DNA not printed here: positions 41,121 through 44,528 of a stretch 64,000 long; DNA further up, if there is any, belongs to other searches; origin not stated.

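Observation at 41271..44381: Atypical NRPS: A domain lacking the amino-binding Asp, half-size C domain, Cys-nucleophile thioesterase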

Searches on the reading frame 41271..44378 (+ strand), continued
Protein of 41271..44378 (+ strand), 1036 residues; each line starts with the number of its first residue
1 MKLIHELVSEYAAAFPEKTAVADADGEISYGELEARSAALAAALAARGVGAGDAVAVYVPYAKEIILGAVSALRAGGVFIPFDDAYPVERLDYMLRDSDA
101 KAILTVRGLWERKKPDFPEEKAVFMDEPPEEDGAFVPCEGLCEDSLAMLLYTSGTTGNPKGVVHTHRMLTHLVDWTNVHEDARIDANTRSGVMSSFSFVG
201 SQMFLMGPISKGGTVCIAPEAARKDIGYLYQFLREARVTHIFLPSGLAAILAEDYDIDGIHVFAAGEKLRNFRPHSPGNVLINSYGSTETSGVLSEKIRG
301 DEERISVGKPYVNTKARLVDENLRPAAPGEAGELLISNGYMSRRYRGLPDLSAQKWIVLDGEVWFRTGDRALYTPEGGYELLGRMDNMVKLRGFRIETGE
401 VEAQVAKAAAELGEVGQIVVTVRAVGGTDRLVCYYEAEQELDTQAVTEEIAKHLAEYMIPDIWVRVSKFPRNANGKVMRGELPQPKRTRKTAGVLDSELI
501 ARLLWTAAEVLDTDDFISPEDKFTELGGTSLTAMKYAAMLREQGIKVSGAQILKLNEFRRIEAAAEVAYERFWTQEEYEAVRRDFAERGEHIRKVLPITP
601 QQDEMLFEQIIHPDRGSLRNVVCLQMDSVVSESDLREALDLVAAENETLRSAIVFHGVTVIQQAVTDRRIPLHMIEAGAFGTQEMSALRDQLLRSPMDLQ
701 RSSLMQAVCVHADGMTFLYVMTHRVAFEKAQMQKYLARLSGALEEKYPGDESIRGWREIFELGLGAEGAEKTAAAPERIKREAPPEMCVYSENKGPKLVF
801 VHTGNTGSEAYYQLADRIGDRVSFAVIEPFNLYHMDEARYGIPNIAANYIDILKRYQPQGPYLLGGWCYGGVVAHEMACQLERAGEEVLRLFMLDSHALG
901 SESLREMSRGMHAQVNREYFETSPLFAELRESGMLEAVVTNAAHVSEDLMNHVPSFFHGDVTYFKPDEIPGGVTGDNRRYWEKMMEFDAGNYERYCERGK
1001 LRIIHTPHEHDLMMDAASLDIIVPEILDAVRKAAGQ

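Call 14: find_encoding_contigs(protein=P0061, flank=10000, max_places=2)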
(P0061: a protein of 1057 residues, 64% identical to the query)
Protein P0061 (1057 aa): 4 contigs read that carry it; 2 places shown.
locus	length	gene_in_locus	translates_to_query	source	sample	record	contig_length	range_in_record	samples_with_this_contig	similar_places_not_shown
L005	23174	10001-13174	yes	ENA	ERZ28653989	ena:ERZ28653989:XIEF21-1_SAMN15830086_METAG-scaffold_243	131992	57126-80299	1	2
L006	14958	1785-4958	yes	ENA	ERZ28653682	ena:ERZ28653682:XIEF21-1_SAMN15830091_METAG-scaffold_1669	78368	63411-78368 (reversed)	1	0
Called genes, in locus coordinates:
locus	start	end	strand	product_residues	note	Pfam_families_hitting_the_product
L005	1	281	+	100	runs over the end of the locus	PF01740:STAS, PF13466:STAS_2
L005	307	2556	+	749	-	-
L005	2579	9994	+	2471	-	PF00668:Condensation, PF00501:AMP-binding, PF13193:AMP-binding_C (weak), PF00668:Condensation, PF00501:AMP-binding, PF00550:PP-binding, PF01370:Epimerase, PF07993:NAD_binding_4, +2 more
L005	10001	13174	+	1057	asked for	PF00501:AMP-binding, PF00550:PP-binding (weak), PF00668:Condensation (weak), PF00975:Thioesterase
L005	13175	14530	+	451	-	PF01554:MatE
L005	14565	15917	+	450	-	PF13372:Alginate_exp (faint)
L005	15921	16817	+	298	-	PF13449:Phytase-like, PF06977:SdiA-regulated (weak)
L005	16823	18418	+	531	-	PF02518:HATPase_c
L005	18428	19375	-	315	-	PF00248:Aldo_ket_red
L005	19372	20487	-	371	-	PF14607:GxDLY, PF14606:Lipase_GDSL_3, PF13472:Lipase_GDSL_2 (weak)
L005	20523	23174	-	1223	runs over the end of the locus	PF00150:Cellulase, PF04616:Glyco_hydro_43, PF17851:GH43_C2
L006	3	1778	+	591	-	?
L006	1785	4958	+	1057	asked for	PF00501:AMP-binding, PF00550:PP-binding (weak), PF00668:Condensation (weak), PF00975:Thioesterase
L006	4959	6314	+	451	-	PF01554:MatE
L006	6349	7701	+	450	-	PF13372:Alginate_exp (faint)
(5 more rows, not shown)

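Call 17: find_related_loci(query=A1, collection=genome_contigs, flank=10000)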
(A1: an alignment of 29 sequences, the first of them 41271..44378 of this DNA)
Query A1 (1036 aa) in genome_contigs; peptide patterns used: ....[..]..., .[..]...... (x = any residue, [..] = any of these).
155 stretches matched a pattern; 133 encode a relative of the query (tblastn E <= 1e-3); the best 80 are kept; 79 distinct loci.
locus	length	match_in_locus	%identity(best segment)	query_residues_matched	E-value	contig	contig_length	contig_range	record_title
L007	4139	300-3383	74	1-1027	0e+0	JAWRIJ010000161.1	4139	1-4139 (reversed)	MAG: Oscillospiraceae bacterium isolate RFS34 c_000000116072, whole genome shotgun sequence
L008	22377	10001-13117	69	1-1033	0e+0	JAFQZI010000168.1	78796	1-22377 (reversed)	MAG: Oscillospiraceae bacterium isolate RGIG2288 Goat_Duodenum-5__c535551, whole genome shotgun sequence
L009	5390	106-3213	68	1-1031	0e+0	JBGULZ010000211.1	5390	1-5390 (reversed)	MAG: Ruminococcus sp. isolate ruminal_MAG_245 ruminal_MAG_245_contig_0211, whole genome shotgun sequence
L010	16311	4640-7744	69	1-1030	0e+0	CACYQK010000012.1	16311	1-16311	MAG: uncultured Ruminococcus sp. isolate RUG12176 genome assembly, contig: RUG12176_asm_12, whole genome shotgun sequenc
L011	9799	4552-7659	66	1-1030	0e+0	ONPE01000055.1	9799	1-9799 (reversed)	uncultured Clostridiales bacterium isolate RUG516 genome assembly, contig: scaffold_6167, whole genome shotgun sequence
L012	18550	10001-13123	65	1-1032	0e+0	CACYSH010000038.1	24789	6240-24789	MAG: uncultured Ruminococcus sp. isolate RUG12221 genome assembly, contig: RUG12221_asm_38, whole genome shotgun sequenc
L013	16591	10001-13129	65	1-1036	0e+0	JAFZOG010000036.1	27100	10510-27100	MAG: Clostridia bacterium isolate RGIG7947 Water_buffalos_Rumen-1__c260146, whole genome shotgun sequence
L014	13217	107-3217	64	1-1033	0e+0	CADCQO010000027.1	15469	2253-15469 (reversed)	MAG: uncultured Ruminococcus sp. isolate RUG14880 genome assembly, contig: RUG14880_asm_27, whole genome shotgun sequenc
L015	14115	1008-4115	66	1-1031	0e+0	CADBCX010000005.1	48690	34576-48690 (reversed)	MAG: uncultured Clostridiales bacterium isolate RUG13860 genome assembly, contig: RUG13860_asm_5, whole genome shotgun s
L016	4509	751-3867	65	1-1032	0e+0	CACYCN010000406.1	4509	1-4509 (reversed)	MAG: uncultured Ruminococcus sp. isolate RUG11818 genome assembly, contig: RUG11818_asm_406, whole genome shotgun sequen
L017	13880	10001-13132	64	1-1036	0e+0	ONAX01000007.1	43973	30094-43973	uncultured Clostridiales bacterium isolate RUG132 genome assembly, contig: scaffold_793, whole genome shotgun sequence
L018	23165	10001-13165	64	2-1031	0e+0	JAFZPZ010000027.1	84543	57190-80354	MAG: Bacteroidaceae bacterium isolate RGIG7992 Water_buffalos_Rumen-1__c212972, whole genome shotgun sequence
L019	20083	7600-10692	63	1-1026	0e+0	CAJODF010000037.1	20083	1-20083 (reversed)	uncultured Prevotella sp. isolate Red_deer_1_mag_188 genome assembly, contig: scaffold_2718, whole genome shotgun sequen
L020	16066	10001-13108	63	1-1030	0e+0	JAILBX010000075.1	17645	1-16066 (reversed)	MAG: Lachnospiraceae bacterium isolate RUI570 k141_1774122_flag=0_multi=40.9543_len=17645, whole genome shotgun sequence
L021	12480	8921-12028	63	1-1031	0e+0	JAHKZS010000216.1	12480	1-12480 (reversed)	MAG: bacterium isolate bin503 sample12236_k97_510066, whole genome shotgun sequence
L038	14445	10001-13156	54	1-1033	0e+0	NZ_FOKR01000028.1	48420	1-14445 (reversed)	Butyrivibrio sp. YAB3001, whole genome shotgun sequence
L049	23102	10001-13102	45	3-1032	0e+0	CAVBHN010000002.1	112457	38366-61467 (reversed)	Faecalibacterium sp. CAG:74 isolate H07666-L1_cleanbin_000010 genome assembly, contig: Spades_H07666-L1_contig_33, whole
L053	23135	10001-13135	47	3-1036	0e+0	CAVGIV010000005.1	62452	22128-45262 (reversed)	Paludibacteraceae bacterium isolate H07675-L1_cleanbin_000023 genome assembly, contig: Spades_H07675-L1_contig_314, whol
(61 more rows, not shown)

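Call 25: search_protein_families(library=pfam, proteins=[L012:13729-15732:+], max_evalue=0.01)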
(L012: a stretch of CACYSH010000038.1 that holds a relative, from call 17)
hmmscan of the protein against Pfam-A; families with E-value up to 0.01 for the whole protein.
L012:13729-15732:+ (668 aa): 2 families
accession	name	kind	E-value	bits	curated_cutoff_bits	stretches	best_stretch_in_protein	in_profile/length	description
PF07228.17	SpoIIE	-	8.3e-40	137.2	25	1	342-533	2-189/192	Stage II sporulation protein E (SpoIIE)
PF13581.12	HATPase_c_2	-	3.2e-09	37.3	27.4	1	549-660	8-126/127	Histidine kinase-like ATPase domain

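Call 33: search_protein_families(library=pfam, proteins=[L012:2622-9998:+, L003:3234-10001:+, L049:2457-9953:+, L008:7167-10001:+, L038:5171-8140:+], max_evalue=0.0001)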
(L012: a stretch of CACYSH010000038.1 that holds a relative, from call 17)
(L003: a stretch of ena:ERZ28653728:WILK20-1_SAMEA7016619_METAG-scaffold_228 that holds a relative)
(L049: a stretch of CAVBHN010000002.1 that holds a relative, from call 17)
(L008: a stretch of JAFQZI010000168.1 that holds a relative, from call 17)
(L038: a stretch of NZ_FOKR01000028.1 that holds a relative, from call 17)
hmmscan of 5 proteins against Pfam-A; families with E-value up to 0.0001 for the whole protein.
L012:2622-9998:+ (2459 aa): 8 families
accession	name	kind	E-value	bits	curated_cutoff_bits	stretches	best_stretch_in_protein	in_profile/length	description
PF00501.34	AMP-binding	-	1e-146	489.1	29.9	2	451-788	1-384/384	AMP-binding enzyme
PF00668.25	Condensation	-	5e-89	299.5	30.6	2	1045-1447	4-448/456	Condensation domain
PF07993.18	NAD_binding_4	-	4e-34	118.4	20.1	1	2093-2336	1-258/258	Male sterility protein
PF00550.31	PP-binding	-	1.8e-19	70.2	20.8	2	1974-2035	3-67/67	Phosphopantetheine attachment site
PF01370.27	Epimerase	-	1.6e-18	67.4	20.9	1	2091-2285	1-173/240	NAD dependent epimerase/dehydratase family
PF13193.12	AMP-binding_C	-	2.2e-16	61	24.5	2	1874-1947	1-76/76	AMP-binding enzyme C-terminal domain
PF04321.23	RmlD_sub_bind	-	5e-06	26.2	27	1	2091-2223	3-104/287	RmlD substrate binding domain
PF01073.25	3Beta_HSD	-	2.2e-05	24.1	22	1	2093-2266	2-158/280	3-beta hydroxysteroid dehydrogenase/isomerase family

L003:3234-10001:+ (2256 aa): 8 families
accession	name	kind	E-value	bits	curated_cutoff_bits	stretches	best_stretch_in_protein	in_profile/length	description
PF00501.34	AMP-binding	-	6.8e-148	493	29.9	2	245-582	1-384/384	AMP-binding enzyme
PF00668.25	Condensation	-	3.9e-49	168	30.6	1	841-1235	5-439/456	Condensation domain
PF07993.18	NAD_binding_4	-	3.1e-31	108.9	20.1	1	1891-2132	3-258/258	Male sterility protein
PF00550.31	PP-binding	-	2.5e-19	69.7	20.8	2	1769-1830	3-67/67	Phosphopantetheine attachment site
PF01370.27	Epimerase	-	1.6e-17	64.2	20.9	1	1887-2081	1-173/240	NAD dependent epimerase/dehydratase family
PF13193.12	AMP-binding_C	-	1.4e-14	55.2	24.5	2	1669-1742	1-76/76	AMP-binding enzyme C-terminal domain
PF04321.23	RmlD_sub_bind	-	9.5e-07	28.6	27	1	1887-2021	3-106/287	RmlD substrate binding domain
PF01073.25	3Beta_HSD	-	6.5e-06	25.8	22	1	1889-2062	2-158/280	3-beta hydroxysteroid dehydrogenase/isomerase family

L049:2457-9953:+ (2499 aa): 9 families
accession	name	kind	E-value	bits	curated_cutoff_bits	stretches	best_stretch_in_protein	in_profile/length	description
PF00501.34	AMP-binding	-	1.2e-123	413.2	29.9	2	1508-1854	2-384/384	AMP-binding enzyme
PF00668.25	Condensation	-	5.6e-97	325.7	30.6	2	1078-1458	5-425/456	Condensation domain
PF07993.18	NAD_binding_4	-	4e-26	92.2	20.1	1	2136-2378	1-257/258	Male sterility protein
PF01370.27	Epimerase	-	5.1e-16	59.3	20.9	1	2134-2327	1-172/240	NAD dependent epimerase/dehydratase family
PF00550.31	PP-binding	-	3.5e-15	56.4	20.8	2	2010-2070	3-66/67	Phosphopantetheine attachment site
PF13193.12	AMP-binding_C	-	2.3e-12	48.1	24.5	1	1910-1983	1-76/76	AMP-binding enzyme C-terminal domain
PF01073.25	3Beta_HSD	-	3.1e-07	30.2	22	1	2136-2311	2-160/280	3-beta hydroxysteroid dehydrogenase/isomerase family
PF04321.23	RmlD_sub_bind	-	2.4e-06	27.3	27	1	2133-2310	2-138/287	RmlD substrate binding domain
PF16363.11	GDP_Man_Dehyd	-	5.3e-05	23.3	27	1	2135-2323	1-179/332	GDP-mannose 4,6 dehydratase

L008:7167-10001:+ (945 aa): 7 families
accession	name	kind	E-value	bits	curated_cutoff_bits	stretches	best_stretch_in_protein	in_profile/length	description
PF00501.34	AMP-binding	-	1.3e-59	202.4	29.9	1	9-301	46-384/384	AMP-binding enzyme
PF07993.18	NAD_binding_4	-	4.2e-31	108.5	20.1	1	580-821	3-258/258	Male sterility protein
PF01370.27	Epimerase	-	6.6e-21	75.3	20.9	1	576-829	1-229/240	NAD dependent epimerase/dehydratase family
PF00550.31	PP-binding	-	6.6e-09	36.3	20.8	1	457-518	3-67/67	Phosphopantetheine attachment site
PF01073.25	3Beta_HSD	-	1.6e-08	34.3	22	1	578-752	2-159/280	3-beta hydroxysteroid dehydrogenase/isomerase family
PF04321.23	RmlD_sub_bind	-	4.2e-07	29.8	27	1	576-712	3-108/287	RmlD substrate binding domain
PF13193.12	AMP-binding_C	-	6.6e-07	30.6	24.5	1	357-430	1-76/76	AMP-binding enzyme C-terminal domain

L038:5171-8140:+ (990 aa): 3 families
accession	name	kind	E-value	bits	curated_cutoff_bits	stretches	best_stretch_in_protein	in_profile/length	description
PF01915.27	Glyco_hydro_3_C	-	4e-25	89.4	31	1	93-341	2-200/200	Glycosyl hydrolase family 3 C-terminal domain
PF00933.27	Glyco_hydro_3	-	1.7e-20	74.1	27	1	713-916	91-307/316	Glycosyl hydrolase family 3 N terminal domain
PF14310.12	Fn3-like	-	1.4e-08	35.1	25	1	424-497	3-69/71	Fibronectin type III-like domain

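Call 44: predict_structure(alignment_id=A1)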
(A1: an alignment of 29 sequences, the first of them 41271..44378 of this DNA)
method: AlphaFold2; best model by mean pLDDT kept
length: 1036 residues; sequences in the alignment: 29
mean_pLDDT: 81.3   pTM: 0.49
mean pLDDT of the five models: 81.3, 80.9, 79.7, 77.3, 71.0
residues with pLDDT >= 90: 351; 70-90: 502; 50-70: 131; < 50: 52
segments of 3 or more residues with pLDDT < 50: 391-393, 425-428, 472-476, 478-494, 766-781
pLDDT, mean of each block of 10 residues (from residue 1): 91 96 94 94 90 92 92 93 86 91 94 92 86 63 88 65 82 74 90 69 87 91 81 94 83 89 80 82 82 85 80 84 82 82 58 71 82 83 60 58 85 76 55 82 87 82 75 47 37 58 86 64 64 78 81 78 87 91 91 89 83 66 89 94 90 88 92 79 72 78 90 88 82 91 92 90 55 26 71 84 75 81 87 82 95 89 93 97 93 93 83 62 63 71 85 93 93 79 92 93 92 86 93 68
secondary structure, 60 per line:
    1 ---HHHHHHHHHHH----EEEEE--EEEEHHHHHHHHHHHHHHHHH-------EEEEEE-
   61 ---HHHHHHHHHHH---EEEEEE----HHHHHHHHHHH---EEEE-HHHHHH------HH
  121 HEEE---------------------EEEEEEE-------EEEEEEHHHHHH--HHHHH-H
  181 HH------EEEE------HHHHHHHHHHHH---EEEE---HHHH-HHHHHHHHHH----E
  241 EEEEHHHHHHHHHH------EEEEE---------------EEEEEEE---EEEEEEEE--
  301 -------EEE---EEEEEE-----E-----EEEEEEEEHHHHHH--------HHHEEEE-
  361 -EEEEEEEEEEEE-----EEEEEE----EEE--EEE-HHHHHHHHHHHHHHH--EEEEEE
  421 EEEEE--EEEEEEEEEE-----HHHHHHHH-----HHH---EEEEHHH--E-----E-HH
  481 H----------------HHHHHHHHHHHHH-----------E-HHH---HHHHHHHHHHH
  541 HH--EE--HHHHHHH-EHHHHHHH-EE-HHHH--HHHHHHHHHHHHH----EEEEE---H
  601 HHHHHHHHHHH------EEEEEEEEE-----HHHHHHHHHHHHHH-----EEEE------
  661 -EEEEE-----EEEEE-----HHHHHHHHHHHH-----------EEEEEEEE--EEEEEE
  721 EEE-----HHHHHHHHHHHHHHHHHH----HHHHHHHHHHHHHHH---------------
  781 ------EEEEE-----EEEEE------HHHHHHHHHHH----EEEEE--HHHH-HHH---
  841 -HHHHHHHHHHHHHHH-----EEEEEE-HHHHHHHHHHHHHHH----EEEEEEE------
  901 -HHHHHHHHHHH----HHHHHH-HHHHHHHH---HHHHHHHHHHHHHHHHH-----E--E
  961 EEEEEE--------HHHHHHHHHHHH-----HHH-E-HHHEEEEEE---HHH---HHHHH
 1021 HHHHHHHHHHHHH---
elements in order (helices of 4 or more, strands of 3 or more residues): H4-14 E19-23 E26-29 H30-46 E54-59 H64-74 E78-83 H88-98 E102-105 H107-112 E122-124 E146-152 E160-165 H166-171 H174-178 E189-192 H199-210 E214-217 H221-224 H226-235 E240-244 H245-254 E261-265 E281-287 E291-298 E308-310 E314-319 E331-338 H339-344 E356-359 E362-373 E379-384 E389-391 E394-396 H398-412 E415-425 E428-437 H443-450 E462-465 H498-510 H530-542 H549-555 H558-564 H569-572 H575-587 E592-596 H600-611 E618-626 H632-645 E651-654 E662-666 E672-676 H682-693 E705-712 E715-723 H729-746 H751-765 E787-791 E797-801 H808-818 E823-827 H830-833 H842-856 E862-867 H869-883 E888-894 H902-912 H917-922 H924-931 H935-951 E960-966 H975-986 E1001-1006 H1016-1033
